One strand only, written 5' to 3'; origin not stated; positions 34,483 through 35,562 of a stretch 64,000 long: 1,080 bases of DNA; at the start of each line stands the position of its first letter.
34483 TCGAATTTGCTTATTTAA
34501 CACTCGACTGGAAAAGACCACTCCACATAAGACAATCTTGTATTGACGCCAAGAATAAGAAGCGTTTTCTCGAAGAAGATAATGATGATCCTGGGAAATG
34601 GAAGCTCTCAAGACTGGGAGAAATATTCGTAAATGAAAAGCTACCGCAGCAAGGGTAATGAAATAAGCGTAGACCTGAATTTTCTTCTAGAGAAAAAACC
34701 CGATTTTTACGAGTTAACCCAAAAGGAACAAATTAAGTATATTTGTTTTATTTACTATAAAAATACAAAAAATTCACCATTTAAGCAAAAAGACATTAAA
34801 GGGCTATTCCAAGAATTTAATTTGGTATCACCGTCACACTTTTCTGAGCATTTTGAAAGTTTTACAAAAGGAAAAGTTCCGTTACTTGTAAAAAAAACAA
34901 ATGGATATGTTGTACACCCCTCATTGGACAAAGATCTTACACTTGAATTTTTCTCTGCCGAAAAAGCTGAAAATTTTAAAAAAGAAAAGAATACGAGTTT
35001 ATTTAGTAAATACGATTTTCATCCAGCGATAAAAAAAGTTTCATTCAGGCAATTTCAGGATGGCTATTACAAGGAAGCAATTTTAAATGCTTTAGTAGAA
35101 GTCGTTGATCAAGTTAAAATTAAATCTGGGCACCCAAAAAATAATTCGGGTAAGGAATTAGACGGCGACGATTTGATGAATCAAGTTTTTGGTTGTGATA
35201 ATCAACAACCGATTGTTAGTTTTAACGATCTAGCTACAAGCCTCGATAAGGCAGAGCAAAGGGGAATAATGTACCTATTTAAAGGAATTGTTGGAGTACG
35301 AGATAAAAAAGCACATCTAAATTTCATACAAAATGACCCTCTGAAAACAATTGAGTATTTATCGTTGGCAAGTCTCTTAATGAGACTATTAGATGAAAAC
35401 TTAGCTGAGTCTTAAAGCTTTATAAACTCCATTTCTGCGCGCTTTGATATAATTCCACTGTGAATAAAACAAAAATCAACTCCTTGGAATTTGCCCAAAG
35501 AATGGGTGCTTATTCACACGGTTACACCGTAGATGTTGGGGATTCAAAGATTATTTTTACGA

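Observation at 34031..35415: AT-rich two-gene module with a HEPN-like (R-x4-H) C-terminal domain, inserted right after the dcw cluster; candidate toxin/defence pair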

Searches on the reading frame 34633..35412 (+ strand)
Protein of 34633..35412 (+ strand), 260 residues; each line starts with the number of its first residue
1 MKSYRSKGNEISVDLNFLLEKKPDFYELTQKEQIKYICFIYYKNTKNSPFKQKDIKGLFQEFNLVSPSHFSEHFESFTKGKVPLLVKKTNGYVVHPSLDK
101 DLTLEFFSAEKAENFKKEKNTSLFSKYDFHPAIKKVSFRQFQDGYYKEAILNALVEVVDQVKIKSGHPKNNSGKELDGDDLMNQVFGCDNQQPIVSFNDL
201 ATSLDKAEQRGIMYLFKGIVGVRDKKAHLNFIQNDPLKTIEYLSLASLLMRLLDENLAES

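Call 4: search_protein_families(library=pfam, proteins=[window:34633-35412:+], max_evalue=1)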
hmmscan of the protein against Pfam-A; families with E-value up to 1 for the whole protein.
window:34633-35412:+ (260 aa): 1 family
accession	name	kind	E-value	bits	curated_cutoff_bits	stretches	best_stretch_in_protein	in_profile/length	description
PF09509.15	Hypoth_Ymh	-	5.5e-22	78.3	25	1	128-253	2-119/119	Protein of unknown function (Hypoth_ymh)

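Call 5: search_protein_families(library=ncbifam, proteins=[window:34633-35412:+], max_evalue=1)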
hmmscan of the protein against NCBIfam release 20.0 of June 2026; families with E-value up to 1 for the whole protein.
window:34633-35412:+ (260 aa): 3 families
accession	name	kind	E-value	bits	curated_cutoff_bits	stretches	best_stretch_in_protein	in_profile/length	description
TIGR02391.1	hypoth_ymh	hypoth_equivalog_domain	1e-13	51.4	39.45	1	130-255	2-122/125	TIGR02391 family protein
NF010300.0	PRK13740.1-1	equivalog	0.057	13.2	114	1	2-29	32-59/75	conjugal transfer relaxosome protein TraY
NF047769.1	LIC10067_lipo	equivalog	0.17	11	200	1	157-208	38-91/239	LIC10067 family putative lipoprotein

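Call 6: search_protein_families(library=padloc, proteins=[window:34633-35412:+], max_evalue=1)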
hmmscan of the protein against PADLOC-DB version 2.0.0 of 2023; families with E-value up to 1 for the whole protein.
window:34633-35412:+ (260 aa): 3 families
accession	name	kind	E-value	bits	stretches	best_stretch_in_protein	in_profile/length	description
PDLC03987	PD-Lambda-3_B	-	5.8e-09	33.6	1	144-256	157-263/270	-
PDLC02412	Aga_HEPN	-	7.4e-09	33.1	1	120-251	245-374/382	Class II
PDLC03988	PD-Lambda-3_B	-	0.0011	16.4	1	145-212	158-216/222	-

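Call 8: find_homologous_proteins(query=window:34633-35412:+)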
Query window:34633-35412:+ (260 aa): 434 proteins with E <= 0.001 among 728 candidates; the best 120 are listed.
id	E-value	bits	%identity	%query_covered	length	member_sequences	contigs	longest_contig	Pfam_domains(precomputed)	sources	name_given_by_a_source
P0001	4.1e-167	572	100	100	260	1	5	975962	PF09509.16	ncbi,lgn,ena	-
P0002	6.3e-111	388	71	95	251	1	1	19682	PF09509.16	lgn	-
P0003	6.8e-108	378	69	95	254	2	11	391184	PF09509.16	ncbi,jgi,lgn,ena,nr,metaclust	ncbi:MAG: TIGR02391 family protein [Candidatus Levybacteria bacterium RIFCSPLOWO2_01_FULL_36_13]|nr:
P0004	1.0e-105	371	69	95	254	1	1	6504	PF09509.16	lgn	-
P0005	1.7e-101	357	66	94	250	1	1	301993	PF09509.16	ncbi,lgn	-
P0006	9.5e-99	348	65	93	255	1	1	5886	PF09509.16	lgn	-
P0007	3.8e-95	337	60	88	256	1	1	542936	PF09509.16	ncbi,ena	-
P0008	3.9e-95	337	61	94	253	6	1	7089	PF09509.16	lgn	-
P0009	5.0e-95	336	62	95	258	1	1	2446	PF09509.16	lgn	-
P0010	5.1e-90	320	59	94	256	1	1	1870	PF09509.16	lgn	-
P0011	6.6e-88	313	57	89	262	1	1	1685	PF09509.16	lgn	-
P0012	3.7e-86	307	59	94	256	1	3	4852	PF09509.16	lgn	-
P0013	2.9e-81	291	55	95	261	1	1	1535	PF09509.16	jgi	jgi:uncharacterized protein (TIGR02391 family)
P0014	2.1e-80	288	55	88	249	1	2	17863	PF09509.16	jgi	jgi:uncharacterized protein (TIGR02391 family)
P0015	1.1e-76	276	51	94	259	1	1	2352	PF09509.16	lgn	-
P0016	2.1e-68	249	82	46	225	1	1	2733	PF09509.16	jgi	-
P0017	3.3e-68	248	80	53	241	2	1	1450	PF09509.16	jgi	jgi:uncharacterized protein (TIGR02391 family)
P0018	7.0e-68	247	77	55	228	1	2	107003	PF09509.16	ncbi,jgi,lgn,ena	-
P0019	7.4e-68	247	71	62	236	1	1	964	PF09509.16,PF12729.14,PF02203.22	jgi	jgi:uncharacterized protein (TIGR02391 family)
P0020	1.8e-67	246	61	71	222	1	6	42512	PF09509.16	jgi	jgi:uncharacterized protein (TIGR02391 family)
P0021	2.9e-67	245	76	54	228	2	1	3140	PF09509.16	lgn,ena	-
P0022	4.5e-67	245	78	53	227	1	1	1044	PF09509.16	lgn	-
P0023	7.0e-67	244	82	50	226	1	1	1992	PF09509.16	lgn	-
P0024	9.1e-67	244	57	78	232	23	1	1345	PF09509.16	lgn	-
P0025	2.2e-66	242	78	53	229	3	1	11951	PF09509.16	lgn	-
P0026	2.8e-66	242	79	53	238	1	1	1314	PF09509.16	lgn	-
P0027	2.8e-66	242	80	53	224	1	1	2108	PF09509.16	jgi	-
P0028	2.8e-66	242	81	52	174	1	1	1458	PF09509.16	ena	-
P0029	3.0e-66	242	76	53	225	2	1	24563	PF09509.16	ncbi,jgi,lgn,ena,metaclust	metaclust:\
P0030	3.1e-66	242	77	53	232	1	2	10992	PF09509.16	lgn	-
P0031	3.1e-66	242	77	55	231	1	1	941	PF09509.16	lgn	-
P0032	9.4e-66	240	78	53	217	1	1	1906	PF09509.16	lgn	-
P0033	3.7e-65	238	73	55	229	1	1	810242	PF09509.16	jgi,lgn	-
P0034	6.0e-65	238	76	54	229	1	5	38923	PF09509.16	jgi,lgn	jgi:uncharacterized protein (TIGR02391 family)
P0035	7.8e-65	237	75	55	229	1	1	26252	PF09509.16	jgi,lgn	jgi:uncharacterized protein (TIGR02391 family)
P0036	9.0e-65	237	76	53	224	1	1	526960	PF09509.16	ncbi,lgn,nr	ncbi:MAG: TIGR02391 family protein [Candidatus Curtissbacteria bacterium]|nr:TIGR02391 family protei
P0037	1.1e-64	237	77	53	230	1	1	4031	PF09509.16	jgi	jgi:uncharacterized protein (TIGR02391 family)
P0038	1.2e-64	237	76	46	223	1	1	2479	PF09509.16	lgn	-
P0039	1.3e-64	237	75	53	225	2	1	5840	PF09509.16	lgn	-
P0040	1.3e-64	237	75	53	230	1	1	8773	PF09509.16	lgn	-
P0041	1.6e-64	236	71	55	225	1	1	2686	PF09509.16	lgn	-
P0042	1.8e-64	236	74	48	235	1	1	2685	PF09509.16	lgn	-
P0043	2.2e-64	236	76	53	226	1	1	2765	PF09509.16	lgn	-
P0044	3.7e-64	235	73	53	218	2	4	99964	PF09509.16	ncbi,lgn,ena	ncbi:MAG: TIGR02391 family protein [Patescibacteria group bacterium]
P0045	6.7e-64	234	75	53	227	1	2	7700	PF09509.16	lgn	-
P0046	6.8e-64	234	77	53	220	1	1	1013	PF09509.16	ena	-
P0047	7.3e-64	234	75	55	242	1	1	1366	PF09509.16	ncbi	-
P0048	1.1e-63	234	77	52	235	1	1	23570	PF09509.16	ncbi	-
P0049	1.1e-63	234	76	53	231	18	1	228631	PF09509.16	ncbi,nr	ncbi:MAG: TIGR02391 family protein [Patescibacteria group bacterium]|nr:TIGR02391 family protein [Pa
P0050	1.3e-63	233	76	53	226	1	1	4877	PF09509.16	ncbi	-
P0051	1.6e-63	233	77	53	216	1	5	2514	PF09509.16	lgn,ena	-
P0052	1.8e-63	233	75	53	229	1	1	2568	PF09509.16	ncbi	ncbi:MAG: TIGR02391 family protein [Limisphaerales bacterium]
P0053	2.0e-63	233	78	53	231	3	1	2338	PF09509.16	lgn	-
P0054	3.9e-63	232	72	55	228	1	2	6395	PF09509.16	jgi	jgi:uncharacterized protein (TIGR02391 family)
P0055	4.5e-63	232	75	53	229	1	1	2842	PF09509.16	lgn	-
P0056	5.3e-63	231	76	52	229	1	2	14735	PF09509.16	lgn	-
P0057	8.2e-63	231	67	61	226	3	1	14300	PF09509.16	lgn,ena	-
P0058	9.7e-63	230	76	54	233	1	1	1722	PF09509.16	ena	-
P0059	9.9e-63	230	75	53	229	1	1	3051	PF09509.16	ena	-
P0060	1.2e-62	230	68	58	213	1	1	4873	PF09509.16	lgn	-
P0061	1.6e-62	230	78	52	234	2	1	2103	PF09509.16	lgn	-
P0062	1.9e-62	230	72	54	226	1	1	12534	PF09509.16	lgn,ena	-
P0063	2.0e-62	229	77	53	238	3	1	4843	PF09509.16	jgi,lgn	-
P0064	2.1e-62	229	74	48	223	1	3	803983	PF09509.16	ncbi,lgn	-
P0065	2.5e-62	229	75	53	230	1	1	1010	PF09509.16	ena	-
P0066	2.5e-62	229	75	53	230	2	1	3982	PF09509.16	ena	-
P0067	2.6e-62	229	75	53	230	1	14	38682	PF09509.16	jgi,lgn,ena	-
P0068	4.0e-62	228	77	52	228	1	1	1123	PF09509.16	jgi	-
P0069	4.1e-62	228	75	53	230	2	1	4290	PF09509.16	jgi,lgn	jgi:uncharacterized protein (TIGR02391 family)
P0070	4.3e-62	228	73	54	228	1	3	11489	PF09509.16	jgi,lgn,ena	-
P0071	4.3e-62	228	73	54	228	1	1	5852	PF09509.16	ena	-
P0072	5.7e-62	228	75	53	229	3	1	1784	PF09509.16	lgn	-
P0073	6.8e-62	228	74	53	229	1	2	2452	PF09509.16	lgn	-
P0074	7.0e-62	228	76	52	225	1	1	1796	PF09509.16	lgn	-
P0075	7.1e-62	228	72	55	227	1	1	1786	PF09509.16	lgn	-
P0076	1.0e-61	227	74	53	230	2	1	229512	PF09509.16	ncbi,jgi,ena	ncbi:MAG: TIGR02391 family protein [Patescibacteria group bacterium]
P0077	1.1e-61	227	76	48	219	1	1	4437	PF09509.16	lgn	-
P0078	1.3e-61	227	74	53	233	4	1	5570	PF09509.16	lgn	-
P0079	1.4e-61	227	72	53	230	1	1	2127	PF09509.16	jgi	jgi:uncharacterized protein (TIGR02391 family)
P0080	1.6e-61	227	74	53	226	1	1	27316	PF09509.16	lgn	-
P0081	1.7e-61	226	70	57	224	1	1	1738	PF09509.16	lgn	-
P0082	1.8e-61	226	76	52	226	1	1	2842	PF09509.16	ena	-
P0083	1.9e-61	226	73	53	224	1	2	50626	PF09509.16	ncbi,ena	-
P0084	1.9e-61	226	75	53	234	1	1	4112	PF09509.16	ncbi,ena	-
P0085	2.3e-61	226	75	53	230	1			PF09509.16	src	-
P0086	4.8e-61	225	74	53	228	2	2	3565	PF09509.16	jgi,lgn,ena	-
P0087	5.4e-61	225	72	53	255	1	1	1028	PF09509.16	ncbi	-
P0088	5.7e-61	225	74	53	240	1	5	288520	PF09509.16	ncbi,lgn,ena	-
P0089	6.1e-61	225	73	53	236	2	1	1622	PF09509.16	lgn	-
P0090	6.4e-61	225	73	53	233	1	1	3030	PF09509.16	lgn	-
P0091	6.8e-61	224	75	55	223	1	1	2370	PF09509.16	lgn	-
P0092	7.0e-61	224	73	53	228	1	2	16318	PF09509.16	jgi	-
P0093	7.3e-61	224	73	53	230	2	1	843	PF09509.16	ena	-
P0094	8.3e-61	224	74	53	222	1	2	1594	PF09509.16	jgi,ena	-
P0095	1.1e-60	224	75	47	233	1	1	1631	PF09509.16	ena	-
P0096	1.2e-60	224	71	54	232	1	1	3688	PF09509.16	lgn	-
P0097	1.4e-60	223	53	78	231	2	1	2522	PF09509.16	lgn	-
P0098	1.6e-60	223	78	50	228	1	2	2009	PF09509.16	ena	-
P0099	2.5e-60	223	73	52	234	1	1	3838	PF09509.16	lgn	-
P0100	2.6e-60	223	72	53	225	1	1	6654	PF09509.16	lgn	-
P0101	2.8e-60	222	73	53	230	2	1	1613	PF09509.16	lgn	-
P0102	3.0e-60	222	79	50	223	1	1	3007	PF09509.16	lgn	-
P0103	3.4e-60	222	73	53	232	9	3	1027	PF09509.16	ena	-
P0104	3.8e-60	222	73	53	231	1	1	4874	PF09509.16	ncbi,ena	-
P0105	4.0e-60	222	73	53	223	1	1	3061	PF09509.16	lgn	-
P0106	5.1e-60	222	72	52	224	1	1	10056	PF09509.16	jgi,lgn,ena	-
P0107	5.3e-60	222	76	51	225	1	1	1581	PF09509.16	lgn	-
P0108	6.8e-60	221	70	53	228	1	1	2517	PF09509.16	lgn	-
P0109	7.7e-60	221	73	54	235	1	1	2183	PF09509.16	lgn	-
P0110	8.0e-60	221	75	53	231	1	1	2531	PF09509.16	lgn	-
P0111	8.1e-60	221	71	55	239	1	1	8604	PF09509.16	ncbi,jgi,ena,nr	ncbi:TIGR02391 family protein [Patescibacteria group bacterium]|nr:TIGR02391 family protein [Patesci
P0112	8.3e-60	221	70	55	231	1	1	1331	PF09509.16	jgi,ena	-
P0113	9.0e-60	221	72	53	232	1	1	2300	PF09509.16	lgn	-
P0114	9.4e-60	221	71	53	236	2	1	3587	PF09509.16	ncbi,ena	-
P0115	1.2e-59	220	75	51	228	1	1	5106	PF09509.16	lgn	-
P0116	1.3e-59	220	72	53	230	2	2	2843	PF09509.16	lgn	-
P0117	1.3e-59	220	73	53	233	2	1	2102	PF09509.16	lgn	-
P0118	2.0e-59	220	70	55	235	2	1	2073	PF09509.16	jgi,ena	-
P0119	2.1e-59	220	60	67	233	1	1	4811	PF09509.16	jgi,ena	-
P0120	2.8e-59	219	74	51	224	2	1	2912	PF09509.16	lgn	-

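Call 10: find_encoding_contigs(protein=P0001, flank=6000, max_places=3)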
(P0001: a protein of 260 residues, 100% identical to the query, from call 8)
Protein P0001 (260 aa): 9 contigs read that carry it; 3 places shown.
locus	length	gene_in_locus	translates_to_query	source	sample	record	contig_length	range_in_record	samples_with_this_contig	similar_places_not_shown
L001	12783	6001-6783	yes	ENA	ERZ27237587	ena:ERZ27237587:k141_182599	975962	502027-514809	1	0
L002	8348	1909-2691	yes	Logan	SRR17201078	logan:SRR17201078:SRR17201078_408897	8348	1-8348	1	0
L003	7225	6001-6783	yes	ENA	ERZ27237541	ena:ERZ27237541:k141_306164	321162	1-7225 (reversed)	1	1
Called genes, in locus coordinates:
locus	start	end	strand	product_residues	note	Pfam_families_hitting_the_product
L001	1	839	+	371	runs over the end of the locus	PF01098:FTSW_RODA_SPOVE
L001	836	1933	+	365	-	PF03033:Glyco_transf_28, PF04101:Glyco_tran_28_C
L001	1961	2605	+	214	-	PF08478:POTRA_1 (faint)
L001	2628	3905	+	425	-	PF11104:PilM_2 (faint), PF14450:FtsA (weak), PF02491:SHS2_FTSA, PF06723:MreB_Mbl (weak), PF14450:FtsA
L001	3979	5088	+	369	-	PF00091:Tubulin, PF12327:FtsZ_C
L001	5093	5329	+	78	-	-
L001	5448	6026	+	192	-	-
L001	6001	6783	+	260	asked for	PF09509:Hypoth_Ymh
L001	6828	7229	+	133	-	PF01042:Ribonuc_L-PSP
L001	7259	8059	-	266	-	-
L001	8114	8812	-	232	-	-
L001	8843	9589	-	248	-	-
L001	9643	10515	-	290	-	PF00892:EamA, PF03151:TPT (weak)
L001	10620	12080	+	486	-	PF25919:BSH_CusB (faint), PF00364:Biotin_lipoyl (faint), PF25973:BSH_CzcB (faint), PF25984:BSH_YknX (faint), PF25967:RND-MFP_C (weak), PF25989:YknX_C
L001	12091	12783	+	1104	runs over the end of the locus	PF00873:ACR_tran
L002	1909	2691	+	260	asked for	PF09509:Hypoth_Ymh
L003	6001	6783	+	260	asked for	PF09509:Hypoth_Ymh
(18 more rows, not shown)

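Call 11: find_encoding_contigs(protein=P0003, flank=6000, max_places=3)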
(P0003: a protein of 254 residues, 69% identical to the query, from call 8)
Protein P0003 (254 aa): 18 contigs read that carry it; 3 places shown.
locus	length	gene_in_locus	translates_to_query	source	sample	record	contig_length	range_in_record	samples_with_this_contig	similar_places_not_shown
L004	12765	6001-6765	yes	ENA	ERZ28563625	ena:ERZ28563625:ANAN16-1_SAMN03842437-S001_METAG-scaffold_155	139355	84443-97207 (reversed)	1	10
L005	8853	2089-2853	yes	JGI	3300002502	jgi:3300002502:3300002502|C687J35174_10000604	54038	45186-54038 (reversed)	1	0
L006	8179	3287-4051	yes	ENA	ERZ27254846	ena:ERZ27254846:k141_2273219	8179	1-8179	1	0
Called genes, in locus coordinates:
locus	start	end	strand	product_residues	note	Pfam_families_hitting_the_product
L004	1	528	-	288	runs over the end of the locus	PF13292:DXP_synthase_N, PF00456:Transketolase_N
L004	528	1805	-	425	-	PF13660:DUF4147, PF05161:MOFRL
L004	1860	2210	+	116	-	-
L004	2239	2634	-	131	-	-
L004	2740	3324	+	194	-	-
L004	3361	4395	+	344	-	PF05448:AXE1 (faint), PF02129:Peptidase_S15, PF01738:DLH (weak), PF12740:PETase (weak), PF00561:Abhydrolase_1, PF12146:Hydrolase_4, PF12697:Abhydrolase_6, PF00326:Peptidase_S9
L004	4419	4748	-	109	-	-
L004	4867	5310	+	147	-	-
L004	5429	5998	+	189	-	-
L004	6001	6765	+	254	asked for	PF09509:Hypoth_Ymh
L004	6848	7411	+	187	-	-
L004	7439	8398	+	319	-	PF01926:MMR_HSR1, PF02421:FeoB_N, PF06071:YchF-GTPase_C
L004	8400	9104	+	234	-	PF01510:Amidase_2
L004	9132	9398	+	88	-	PF01250:Ribosomal_S6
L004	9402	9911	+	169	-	PF00436:SSB, PF22657:SSB_1 (weak)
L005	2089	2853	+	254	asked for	PF09509:Hypoth_Ymh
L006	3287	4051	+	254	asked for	PF09509:Hypoth_Ymh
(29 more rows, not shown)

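Call 12: find_encoding_contigs(protein=P0005, flank=6000, max_places=2)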
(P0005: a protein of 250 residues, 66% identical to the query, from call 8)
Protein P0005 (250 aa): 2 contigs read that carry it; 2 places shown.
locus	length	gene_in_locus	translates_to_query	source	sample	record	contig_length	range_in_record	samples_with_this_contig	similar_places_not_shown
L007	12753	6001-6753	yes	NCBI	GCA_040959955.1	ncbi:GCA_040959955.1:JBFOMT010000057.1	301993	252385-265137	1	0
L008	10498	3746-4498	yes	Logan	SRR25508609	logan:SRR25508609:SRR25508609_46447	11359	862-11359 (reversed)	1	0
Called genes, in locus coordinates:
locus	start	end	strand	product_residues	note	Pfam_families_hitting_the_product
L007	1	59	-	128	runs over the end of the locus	-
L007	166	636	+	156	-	-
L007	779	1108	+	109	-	-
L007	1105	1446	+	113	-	-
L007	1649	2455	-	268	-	PF04439:Adenyl_transf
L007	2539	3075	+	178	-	-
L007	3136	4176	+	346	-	PF13651:EcoRI_methylase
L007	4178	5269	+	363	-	PF03235:GmrSD_N, PF01844:HNH, PF14279:HNH_5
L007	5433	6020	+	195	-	-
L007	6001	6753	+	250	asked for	PF09509:Hypoth_Ymh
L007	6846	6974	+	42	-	-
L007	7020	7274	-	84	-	PF18882:DUF5647 (weak)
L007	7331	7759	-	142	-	PF24839:DUF7718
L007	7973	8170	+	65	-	PF18929:DUF5678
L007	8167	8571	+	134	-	PF13650:Asp_protease_2 (weak), PF13975:gag-asp_proteas (weak)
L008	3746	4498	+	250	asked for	PF09509:Hypoth_Ymh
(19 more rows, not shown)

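Call 14: find_encoding_contigs(protein=P0036, flank=6000, max_places=2)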
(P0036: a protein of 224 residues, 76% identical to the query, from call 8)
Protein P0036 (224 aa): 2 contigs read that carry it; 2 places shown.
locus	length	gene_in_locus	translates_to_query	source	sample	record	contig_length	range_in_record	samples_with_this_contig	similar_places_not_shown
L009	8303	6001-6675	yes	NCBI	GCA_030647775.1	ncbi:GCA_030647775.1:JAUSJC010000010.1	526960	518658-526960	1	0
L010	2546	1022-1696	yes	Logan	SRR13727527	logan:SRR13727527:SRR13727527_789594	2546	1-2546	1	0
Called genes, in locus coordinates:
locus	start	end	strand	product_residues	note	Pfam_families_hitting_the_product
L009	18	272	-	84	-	PF00462:Glutaredoxin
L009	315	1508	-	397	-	PF12704:MacB_PCD, PF02687:FtsX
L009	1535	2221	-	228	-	PF00005:ABC_tran, PF02463:SMC_N (weak), PF13304:AAA_21 (faint)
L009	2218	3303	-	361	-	PF00364:Biotin_lipoyl (faint), PF25917:BSH_RND (weak), PF25973:BSH_CzcB (faint), PF25997:BSH_YhbJ (faint)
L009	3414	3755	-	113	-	PF00226:DnaJ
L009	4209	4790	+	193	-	-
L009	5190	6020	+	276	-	-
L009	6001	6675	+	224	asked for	PF09509:Hypoth_Ymh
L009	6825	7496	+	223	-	PF05552:MS_channel_1st_1 (weak)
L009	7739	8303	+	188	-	PF11185:DUF2971 (weak)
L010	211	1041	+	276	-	-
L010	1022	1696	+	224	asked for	PF09509:Hypoth_Ymh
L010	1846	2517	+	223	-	PF05552:MS_channel_1st_1 (weak)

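Call 15: find_encoding_contigs(protein=P0033, flank=6000, max_places=2)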
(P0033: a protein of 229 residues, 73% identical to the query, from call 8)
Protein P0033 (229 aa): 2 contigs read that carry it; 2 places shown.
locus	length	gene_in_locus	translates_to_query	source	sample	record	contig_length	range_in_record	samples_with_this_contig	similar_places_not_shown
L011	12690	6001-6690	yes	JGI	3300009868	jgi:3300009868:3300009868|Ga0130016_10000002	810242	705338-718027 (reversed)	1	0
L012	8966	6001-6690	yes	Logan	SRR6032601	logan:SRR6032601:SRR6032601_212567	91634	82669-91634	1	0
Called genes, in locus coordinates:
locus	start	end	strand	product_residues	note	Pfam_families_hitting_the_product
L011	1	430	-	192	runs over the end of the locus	-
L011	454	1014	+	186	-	PF00293:NUDIX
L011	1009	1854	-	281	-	PF04228:Zn_peptidase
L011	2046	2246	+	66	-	-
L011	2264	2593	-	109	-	-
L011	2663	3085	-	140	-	-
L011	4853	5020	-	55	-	-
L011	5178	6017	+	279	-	-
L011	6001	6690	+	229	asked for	PF09509:Hypoth_Ymh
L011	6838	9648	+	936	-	PF26449:DUF8128 (faint), PF01935:DUF87, PF10412:TrwB_AAD_bind (faint), PF12696:TraG-D_C (faint)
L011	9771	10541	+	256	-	PF13814:Replic_Relax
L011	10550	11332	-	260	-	-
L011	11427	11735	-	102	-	PF11171:DUF2958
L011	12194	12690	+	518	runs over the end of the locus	PF03118:RNA_pol_A_CTD (weak)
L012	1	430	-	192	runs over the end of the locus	-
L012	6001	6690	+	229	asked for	PF09509:Hypoth_Ymh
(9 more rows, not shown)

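Call 16: find_encoding_contigs(protein=P0007, flank=6000, max_places=2)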
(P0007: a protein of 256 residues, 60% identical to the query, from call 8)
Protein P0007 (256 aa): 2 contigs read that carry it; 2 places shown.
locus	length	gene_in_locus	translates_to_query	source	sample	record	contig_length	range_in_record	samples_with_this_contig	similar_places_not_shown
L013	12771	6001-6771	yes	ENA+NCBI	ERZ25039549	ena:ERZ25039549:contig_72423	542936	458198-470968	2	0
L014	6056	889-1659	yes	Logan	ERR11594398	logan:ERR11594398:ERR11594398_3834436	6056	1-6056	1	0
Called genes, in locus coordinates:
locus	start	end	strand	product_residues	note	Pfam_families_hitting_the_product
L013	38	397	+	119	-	PF13489:Methyltransf_23 (weak)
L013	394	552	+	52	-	-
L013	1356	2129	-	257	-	-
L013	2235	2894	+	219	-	-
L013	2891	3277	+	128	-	PF00072:Response_reg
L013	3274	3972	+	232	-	PF11967:RecO_N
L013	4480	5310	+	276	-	PF00587:tRNA-synt_2b, PF03129:HGTP_anticodon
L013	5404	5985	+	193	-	-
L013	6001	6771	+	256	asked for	PF09509:Hypoth_Ymh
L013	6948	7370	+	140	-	PF06821:Ser_hydrolase (weak), PF12146:Hydrolase_4 (weak)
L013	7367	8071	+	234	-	PF12146:Hydrolase_4, PF00561:Abhydrolase_1, PF12697:Abhydrolase_6 (weak)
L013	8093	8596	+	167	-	-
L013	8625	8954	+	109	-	PF00856:SET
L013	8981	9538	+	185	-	-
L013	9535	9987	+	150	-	PF00293:NUDIX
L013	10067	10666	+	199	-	-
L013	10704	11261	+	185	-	PF01936:NYN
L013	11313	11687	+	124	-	PF00903:Glyoxalase, PF13669:Glyoxalase_4 (faint)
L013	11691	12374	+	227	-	PF03358:FMN_red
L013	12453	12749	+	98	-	-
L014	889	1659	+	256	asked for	PF09509:Hypoth_Ymh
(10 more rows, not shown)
